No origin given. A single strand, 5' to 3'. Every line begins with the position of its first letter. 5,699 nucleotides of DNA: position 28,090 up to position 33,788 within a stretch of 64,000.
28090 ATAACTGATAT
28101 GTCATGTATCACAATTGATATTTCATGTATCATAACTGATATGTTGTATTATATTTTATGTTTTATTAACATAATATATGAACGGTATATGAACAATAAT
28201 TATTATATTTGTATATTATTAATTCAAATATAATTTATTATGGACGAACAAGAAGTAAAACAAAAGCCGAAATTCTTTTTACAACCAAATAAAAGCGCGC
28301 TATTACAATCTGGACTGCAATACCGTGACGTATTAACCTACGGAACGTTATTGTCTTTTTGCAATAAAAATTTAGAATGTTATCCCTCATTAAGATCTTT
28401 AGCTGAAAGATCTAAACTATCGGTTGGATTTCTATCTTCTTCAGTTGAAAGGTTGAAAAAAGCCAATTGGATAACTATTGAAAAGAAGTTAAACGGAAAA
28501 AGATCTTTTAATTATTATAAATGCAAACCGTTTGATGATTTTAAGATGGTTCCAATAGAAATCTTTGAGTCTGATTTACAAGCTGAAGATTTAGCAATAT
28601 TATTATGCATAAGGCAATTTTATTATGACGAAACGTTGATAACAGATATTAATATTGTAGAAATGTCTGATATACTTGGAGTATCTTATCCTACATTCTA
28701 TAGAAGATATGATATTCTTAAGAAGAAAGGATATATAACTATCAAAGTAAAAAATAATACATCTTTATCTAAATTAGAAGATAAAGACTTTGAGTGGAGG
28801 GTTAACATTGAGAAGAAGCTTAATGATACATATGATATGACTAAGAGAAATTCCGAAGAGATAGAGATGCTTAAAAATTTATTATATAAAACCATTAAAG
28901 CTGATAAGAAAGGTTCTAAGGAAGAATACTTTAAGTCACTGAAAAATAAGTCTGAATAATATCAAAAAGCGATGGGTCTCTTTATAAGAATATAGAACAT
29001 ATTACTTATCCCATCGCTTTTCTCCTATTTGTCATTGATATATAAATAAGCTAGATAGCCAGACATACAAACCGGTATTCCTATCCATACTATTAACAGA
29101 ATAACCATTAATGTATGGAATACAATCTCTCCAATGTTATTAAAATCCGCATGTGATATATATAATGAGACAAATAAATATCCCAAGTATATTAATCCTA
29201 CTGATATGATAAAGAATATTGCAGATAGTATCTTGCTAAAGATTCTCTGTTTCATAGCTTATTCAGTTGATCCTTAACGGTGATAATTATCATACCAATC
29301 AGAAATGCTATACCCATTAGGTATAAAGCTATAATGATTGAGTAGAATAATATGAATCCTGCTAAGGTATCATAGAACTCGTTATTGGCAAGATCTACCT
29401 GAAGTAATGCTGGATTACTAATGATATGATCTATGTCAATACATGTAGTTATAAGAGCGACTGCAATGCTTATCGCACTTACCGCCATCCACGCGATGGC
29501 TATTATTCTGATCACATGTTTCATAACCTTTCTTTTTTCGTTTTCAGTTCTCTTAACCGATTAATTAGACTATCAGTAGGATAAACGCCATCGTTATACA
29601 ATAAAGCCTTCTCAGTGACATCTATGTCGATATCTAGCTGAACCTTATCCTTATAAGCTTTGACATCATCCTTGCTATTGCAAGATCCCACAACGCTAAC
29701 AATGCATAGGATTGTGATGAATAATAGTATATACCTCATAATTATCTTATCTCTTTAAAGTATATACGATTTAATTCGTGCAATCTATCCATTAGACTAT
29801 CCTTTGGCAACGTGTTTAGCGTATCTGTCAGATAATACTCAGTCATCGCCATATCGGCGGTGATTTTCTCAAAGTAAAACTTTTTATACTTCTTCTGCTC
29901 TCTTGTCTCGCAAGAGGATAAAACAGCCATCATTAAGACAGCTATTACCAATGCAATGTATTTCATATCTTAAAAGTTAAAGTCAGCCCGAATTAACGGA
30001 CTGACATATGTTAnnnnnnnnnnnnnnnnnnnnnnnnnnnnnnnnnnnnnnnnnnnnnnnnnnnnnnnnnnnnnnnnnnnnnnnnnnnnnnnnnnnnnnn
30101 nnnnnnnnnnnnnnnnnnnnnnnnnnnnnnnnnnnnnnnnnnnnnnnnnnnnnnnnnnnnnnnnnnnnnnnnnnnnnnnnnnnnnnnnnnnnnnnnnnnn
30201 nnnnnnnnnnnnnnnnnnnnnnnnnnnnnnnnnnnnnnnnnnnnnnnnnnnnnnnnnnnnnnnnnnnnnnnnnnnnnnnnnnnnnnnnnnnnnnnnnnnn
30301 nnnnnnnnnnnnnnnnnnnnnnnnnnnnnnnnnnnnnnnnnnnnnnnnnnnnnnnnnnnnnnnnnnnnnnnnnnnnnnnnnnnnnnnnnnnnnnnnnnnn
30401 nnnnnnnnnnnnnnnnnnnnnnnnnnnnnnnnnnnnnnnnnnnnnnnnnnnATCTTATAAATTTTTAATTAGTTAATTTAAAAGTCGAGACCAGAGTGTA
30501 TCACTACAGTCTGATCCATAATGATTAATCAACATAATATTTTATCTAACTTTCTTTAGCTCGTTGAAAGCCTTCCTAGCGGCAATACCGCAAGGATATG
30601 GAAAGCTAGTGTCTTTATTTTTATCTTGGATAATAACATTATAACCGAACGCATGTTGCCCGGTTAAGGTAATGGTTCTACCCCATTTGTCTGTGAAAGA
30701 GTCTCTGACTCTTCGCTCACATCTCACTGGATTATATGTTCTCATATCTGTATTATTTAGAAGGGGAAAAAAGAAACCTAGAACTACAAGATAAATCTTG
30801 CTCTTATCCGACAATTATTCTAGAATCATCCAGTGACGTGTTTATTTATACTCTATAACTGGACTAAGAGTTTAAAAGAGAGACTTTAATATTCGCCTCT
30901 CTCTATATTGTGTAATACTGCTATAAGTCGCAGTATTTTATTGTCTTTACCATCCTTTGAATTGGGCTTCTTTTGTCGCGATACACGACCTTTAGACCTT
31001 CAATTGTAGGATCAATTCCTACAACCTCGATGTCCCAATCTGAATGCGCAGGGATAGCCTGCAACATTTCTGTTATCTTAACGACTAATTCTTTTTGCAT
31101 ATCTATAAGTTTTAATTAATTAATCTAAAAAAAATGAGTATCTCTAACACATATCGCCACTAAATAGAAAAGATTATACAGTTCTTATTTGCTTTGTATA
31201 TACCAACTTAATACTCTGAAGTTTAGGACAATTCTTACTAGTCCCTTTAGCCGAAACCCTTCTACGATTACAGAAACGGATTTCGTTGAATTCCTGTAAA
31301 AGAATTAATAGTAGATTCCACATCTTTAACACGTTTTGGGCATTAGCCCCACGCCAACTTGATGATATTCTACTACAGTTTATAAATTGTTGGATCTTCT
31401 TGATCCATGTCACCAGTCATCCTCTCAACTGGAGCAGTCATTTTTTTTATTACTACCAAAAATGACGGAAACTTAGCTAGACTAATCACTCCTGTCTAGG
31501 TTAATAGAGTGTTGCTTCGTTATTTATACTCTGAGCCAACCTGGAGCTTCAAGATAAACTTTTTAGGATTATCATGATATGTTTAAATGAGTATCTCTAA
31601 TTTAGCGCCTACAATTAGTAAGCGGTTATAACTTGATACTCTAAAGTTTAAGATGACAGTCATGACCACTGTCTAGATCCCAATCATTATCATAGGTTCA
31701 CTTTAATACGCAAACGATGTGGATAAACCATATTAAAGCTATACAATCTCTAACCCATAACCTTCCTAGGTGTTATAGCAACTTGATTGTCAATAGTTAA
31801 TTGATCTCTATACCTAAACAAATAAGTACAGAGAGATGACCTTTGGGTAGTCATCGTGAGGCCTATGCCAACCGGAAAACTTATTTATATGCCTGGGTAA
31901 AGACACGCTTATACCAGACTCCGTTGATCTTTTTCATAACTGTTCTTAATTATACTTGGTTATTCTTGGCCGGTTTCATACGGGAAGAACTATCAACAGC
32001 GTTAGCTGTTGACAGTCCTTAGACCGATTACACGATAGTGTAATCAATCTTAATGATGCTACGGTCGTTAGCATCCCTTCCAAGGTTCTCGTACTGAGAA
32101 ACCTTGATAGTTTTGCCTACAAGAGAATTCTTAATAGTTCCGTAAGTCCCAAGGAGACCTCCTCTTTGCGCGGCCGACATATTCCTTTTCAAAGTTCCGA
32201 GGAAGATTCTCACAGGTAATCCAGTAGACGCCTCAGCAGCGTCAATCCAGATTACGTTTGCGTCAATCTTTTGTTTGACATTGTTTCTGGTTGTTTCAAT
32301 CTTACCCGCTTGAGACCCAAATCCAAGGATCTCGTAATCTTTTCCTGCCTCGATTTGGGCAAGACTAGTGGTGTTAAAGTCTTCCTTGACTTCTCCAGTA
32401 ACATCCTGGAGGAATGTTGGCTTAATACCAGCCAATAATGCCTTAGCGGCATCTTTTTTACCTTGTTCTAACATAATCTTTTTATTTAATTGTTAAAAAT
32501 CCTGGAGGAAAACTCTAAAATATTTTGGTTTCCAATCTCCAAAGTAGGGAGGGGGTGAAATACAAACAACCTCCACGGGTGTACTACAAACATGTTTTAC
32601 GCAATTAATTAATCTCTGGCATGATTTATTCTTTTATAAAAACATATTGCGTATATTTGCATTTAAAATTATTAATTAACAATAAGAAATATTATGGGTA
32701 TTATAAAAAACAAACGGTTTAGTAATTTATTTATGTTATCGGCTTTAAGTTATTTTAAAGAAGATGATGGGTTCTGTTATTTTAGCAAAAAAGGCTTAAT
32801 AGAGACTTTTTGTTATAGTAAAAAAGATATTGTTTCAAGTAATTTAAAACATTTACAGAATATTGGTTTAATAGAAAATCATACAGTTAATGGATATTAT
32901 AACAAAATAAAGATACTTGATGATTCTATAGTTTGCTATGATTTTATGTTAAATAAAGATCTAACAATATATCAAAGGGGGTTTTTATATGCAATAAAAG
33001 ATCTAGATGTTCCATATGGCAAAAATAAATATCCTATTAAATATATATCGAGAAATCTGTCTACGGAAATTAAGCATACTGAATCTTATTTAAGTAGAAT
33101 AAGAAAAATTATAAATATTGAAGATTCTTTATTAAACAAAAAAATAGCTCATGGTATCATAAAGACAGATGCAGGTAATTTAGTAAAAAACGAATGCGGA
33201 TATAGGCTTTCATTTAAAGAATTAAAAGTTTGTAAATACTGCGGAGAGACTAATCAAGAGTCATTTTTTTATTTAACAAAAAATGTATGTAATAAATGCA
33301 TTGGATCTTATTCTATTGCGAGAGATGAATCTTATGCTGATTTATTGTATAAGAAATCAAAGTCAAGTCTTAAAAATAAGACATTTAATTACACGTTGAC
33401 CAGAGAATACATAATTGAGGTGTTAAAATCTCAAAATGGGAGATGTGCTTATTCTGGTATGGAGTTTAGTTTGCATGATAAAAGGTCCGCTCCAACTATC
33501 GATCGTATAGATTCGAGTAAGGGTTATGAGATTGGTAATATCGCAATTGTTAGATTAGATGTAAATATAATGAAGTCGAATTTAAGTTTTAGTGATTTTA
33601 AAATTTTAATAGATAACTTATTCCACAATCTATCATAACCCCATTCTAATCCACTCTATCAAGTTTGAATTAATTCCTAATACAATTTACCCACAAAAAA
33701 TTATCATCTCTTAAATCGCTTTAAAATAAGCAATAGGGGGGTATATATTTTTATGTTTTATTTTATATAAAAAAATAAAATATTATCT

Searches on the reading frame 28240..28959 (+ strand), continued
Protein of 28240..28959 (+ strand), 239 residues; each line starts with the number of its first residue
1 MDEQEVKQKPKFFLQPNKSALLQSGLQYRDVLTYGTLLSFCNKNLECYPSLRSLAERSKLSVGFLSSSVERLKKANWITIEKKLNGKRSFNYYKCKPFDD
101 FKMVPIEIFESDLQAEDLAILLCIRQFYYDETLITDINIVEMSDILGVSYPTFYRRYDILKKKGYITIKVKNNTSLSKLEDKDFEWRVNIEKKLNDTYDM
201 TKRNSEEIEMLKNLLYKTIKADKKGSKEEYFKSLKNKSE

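Call 107: find_related_loci(query=P0030, collection=viral_contigs, flank=3000)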
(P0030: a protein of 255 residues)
Query P0030 (255 aa) in viral_contigs; peptide patterns used: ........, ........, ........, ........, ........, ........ (x = any residue, [..] = any of these).
52 stretches matched a pattern, but none encodes a relative of the query by tblastn (E <= 1e-3).

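Call 112: search_protein_families(library=pfam, proteins=[L036:7086-7856:+, L036:4001-4762:+], max_evalue=0.01)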
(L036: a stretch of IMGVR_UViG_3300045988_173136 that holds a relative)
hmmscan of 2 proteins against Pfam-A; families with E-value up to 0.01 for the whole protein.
L036:7086-7856:+ (256 aa): 5 families
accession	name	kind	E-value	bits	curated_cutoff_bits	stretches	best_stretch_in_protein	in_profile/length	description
PF13730.12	HTH_36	-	1.1e-15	57.6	25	1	26-77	3-53/55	Helix-turn-helix domain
PF13545.12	HTH_Crp_2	-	9.3e-05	22.8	27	0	141-185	23-68/70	Crp-like helix-turn-helix domain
PF21984.2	DnaD_N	-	0.00069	20.2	27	0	14-93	2-79/101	DnaD N-terminal domain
PF08279.18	HTH_11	-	0.0012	19.1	25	1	47-81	13-46/55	HTH domain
PF13412.12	HTH_24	-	0.0026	17.8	21.9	0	50-77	18-45/48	Winged helix-turn-helix DNA-binding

L036:4001-4762:+ (253 aa): 8 families
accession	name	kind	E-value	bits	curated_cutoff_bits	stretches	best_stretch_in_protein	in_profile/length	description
PF13730.12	HTH_36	-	1.9e-17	63.3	25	1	16-69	3-55/55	Helix-turn-helix domain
PF21984.2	DnaD_N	-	2.6e-05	24.8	27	0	19-74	17-70/101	DnaD N-terminal domain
PF13545.12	HTH_Crp_2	-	5.5e-05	23.5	27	0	43-73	26-56/70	Crp-like helix-turn-helix domain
PF13412.12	HTH_24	-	0.00034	20.6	21.9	0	130-156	21-47/48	Winged helix-turn-helix DNA-binding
PF06419.17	COG6_N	-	0.00064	20.3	27.4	1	184-243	29-88/114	Conserved oligomeric complex COG6, N-terminal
PF01978.25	TrmB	-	0.0011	19.2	25.6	0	43-80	26-62/68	Sugar-specific transcriptional regulator TrmB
PF01325.25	Fe_dep_repress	-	0.0015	19.2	26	0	30-71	14-54/60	Iron dependent repressor, N-terminal DNA binding domain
PF07106.19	TBPIP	-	0.0068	16.7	22.8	0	50-83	29-62/62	TBPIP/Hop2 winged helix domain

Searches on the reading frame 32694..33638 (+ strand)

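Call 9: search_protein_families(library=pfam, proteins=[window:32694-33638:+], max_evalue=0.1)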
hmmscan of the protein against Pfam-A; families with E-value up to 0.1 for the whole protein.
window:32694-33638:+ (314 aa): 0 families

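Call 10: search_protein_families(library=phrogs, proteins=[window:32694-33638:+], max_evalue=0.1)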
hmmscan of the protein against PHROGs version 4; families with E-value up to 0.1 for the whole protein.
window:32694-33638:+ (314 aa): 11 families
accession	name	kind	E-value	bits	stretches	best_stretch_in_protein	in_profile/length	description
phrog_1035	-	DNA, RNA and nucleotide metabolism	2.1e-22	81.3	1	169-309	55-225/271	endonuclease VII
phrog_3322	-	DNA, RNA and nucleotide metabolism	1.2e-20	74.9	1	210-309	45-148/162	endonuclease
phrog_3118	-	DNA, RNA and nucleotide metabolism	8.9e-19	69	1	218-302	17-104/287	HNH endonuclease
phrog_1400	-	moron, auxiliary metabolic gene and host takeover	8.6e-11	43.1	1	219-306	13-98/251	Srd anti-sigma factor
phrog_4592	-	moron, auxiliary metabolic gene and host takeover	2.6e-10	41.5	1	205-297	51-137/170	decoy of host sigma70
phrog_3377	-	DNA, RNA and nucleotide metabolism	0.0035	18.2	0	266-287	65-86/196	HNH endonuclease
phrog_1032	-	DNA, RNA and nucleotide metabolism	0.034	15.1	1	24-85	32-92/281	replication initiation protein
phrog_2255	-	DNA, RNA and nucleotide metabolism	0.036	14.5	1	169-251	45-113/211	HNH endonuclease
phrog_2633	-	DNA, RNA and nucleotide metabolism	0.056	14.6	1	175-255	11-89/142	endonuclease VII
phrog_270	-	DNA, RNA and nucleotide metabolism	0.058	13.7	1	13-71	51-108/383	replication initiation protein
phrog_4278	-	unknown function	0.08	13.7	0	36-65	56-87/127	-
